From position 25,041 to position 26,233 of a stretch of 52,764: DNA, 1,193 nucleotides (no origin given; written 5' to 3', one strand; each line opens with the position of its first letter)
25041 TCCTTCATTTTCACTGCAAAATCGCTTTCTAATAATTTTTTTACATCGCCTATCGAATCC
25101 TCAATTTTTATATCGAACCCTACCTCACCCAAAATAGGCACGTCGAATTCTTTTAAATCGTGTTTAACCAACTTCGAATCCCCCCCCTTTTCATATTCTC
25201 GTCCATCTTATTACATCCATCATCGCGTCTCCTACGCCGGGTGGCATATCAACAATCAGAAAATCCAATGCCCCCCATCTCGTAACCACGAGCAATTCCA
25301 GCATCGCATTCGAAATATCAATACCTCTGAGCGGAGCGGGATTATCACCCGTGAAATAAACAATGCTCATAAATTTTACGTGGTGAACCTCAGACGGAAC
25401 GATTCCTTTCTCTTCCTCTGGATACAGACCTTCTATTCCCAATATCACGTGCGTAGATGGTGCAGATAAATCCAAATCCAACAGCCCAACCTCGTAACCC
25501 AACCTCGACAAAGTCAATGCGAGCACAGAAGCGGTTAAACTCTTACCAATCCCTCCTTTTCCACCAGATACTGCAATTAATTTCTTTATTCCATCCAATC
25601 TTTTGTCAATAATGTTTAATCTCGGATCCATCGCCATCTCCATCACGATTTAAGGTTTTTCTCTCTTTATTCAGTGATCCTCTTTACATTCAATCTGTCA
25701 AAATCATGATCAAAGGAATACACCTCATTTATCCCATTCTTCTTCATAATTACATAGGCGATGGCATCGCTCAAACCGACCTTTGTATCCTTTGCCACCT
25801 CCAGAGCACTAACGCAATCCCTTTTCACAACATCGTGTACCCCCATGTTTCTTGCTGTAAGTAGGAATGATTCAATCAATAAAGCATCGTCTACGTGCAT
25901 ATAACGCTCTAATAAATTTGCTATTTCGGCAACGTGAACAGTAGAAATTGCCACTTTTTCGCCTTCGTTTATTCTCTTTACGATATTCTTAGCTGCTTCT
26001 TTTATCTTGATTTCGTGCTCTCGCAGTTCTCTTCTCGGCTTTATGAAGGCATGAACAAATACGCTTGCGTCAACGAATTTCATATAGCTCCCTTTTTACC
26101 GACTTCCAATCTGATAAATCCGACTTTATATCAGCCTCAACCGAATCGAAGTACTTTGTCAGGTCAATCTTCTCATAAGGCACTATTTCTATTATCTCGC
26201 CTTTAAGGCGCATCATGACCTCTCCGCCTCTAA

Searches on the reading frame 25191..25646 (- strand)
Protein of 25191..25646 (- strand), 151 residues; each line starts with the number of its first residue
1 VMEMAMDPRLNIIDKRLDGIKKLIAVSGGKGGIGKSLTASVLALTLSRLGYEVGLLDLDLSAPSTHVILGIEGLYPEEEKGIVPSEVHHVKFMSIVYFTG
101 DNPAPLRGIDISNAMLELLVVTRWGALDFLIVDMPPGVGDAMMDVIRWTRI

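Call 19: search_protein_families(library=pfam, proteins=[window:25191-25646:-], max_evalue=0.001)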
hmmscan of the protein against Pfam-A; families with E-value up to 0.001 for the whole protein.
window:25191-25646:- (151 aa): 4 families
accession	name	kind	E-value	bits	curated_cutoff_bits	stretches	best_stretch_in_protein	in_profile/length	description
PF10609.15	ParA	-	6.4e-37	127.7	27.1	1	20-147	2-132/246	NUBPL iron-transfer P-loop NTPase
PF01656.29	CbiA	-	5.9e-09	36.4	25.4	1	24-78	1-51/125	CobQ/CobB/MinD/ParA nucleotide binding domain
PF13614.12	AAA_31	-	6.7e-07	29.8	27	1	22-66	2-46/177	AAA domain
PF09140.17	MipZ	-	3.7e-06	26.9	20.7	1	23-141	2-113/262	ATPase MipZ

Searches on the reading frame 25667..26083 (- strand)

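Call 19: search_protein_families(library=pfam, proteins=[window:25667-26083:-], max_evalue=0.001)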
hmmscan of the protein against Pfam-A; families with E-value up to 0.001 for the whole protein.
window:25667-26083:- (138 aa): 1 family
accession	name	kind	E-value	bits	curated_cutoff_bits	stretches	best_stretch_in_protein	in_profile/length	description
PF01850.27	PIN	-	6e-13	49.9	23.6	1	3-132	2-118/120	PIN domain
